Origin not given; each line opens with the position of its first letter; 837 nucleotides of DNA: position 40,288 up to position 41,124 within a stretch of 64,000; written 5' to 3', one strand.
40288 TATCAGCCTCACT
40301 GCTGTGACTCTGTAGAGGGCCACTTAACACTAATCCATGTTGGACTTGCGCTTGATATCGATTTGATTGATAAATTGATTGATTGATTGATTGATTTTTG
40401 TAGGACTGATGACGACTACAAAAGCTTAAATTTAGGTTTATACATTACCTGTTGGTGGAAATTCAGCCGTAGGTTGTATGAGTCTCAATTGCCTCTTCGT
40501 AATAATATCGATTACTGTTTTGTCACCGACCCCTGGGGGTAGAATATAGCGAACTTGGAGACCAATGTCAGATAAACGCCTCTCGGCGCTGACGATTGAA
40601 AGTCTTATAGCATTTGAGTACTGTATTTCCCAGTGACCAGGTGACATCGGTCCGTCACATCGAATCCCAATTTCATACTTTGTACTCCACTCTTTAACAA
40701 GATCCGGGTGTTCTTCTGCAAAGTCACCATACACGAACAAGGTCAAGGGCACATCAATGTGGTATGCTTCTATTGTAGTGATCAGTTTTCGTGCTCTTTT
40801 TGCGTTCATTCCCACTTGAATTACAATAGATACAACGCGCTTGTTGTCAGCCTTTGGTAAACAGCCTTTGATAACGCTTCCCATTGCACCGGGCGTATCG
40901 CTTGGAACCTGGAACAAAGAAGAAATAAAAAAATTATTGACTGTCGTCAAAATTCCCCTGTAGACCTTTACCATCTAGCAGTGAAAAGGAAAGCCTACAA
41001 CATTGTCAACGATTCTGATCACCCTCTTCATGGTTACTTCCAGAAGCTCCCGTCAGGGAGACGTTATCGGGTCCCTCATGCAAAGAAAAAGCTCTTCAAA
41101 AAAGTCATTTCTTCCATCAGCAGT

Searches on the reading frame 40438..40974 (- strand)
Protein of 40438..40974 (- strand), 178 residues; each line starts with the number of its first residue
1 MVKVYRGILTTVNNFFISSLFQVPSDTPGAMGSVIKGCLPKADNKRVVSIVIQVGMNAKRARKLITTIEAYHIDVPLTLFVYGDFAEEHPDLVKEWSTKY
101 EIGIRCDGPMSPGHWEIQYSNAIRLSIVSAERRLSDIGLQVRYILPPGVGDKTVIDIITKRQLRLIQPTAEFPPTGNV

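Call 29: find_homologous_proteins(query=window:40438-40974:-)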
Query window:40438-40974:- (178 aa): 2 proteins with E <= 0.001 among 46 candidates.
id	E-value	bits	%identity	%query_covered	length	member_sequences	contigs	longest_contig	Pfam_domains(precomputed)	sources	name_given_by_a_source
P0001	3.9e-36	142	49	87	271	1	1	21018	-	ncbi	ncbi:uncharacterized protein LOC144348759, partial [Saccoglossus kowalevskii]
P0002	3.4e-26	110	61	49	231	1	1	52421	-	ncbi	ncbi:uncharacterized protein LOC144347648 [Saccoglossus kowalevskii]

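Call 41: find_encoding_contigs(protein=window:40438-40974:-, flank=10000, max_places=5)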
Protein window:40438-40974:- (178 aa): no gene with exactly this product is on record in the collection.

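Call 42: find_encoding_contigs(protein=P0001, flank=10000, max_places=5)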
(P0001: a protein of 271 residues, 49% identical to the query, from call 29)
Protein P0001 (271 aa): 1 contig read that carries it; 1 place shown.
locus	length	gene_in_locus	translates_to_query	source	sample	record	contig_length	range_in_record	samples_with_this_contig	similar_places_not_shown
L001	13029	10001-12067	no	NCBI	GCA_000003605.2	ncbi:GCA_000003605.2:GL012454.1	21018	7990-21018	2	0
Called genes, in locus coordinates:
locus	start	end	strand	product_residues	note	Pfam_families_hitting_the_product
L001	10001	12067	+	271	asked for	-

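Call 56: find_encoding_contigs(protein=P0002, flank=10000, max_places=5)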
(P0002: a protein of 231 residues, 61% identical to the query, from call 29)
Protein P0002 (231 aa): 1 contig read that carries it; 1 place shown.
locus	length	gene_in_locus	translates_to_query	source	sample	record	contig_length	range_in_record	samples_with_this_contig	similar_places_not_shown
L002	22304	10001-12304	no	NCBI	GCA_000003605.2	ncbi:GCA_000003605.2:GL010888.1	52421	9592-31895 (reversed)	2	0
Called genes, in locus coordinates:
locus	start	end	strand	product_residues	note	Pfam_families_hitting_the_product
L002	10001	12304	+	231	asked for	-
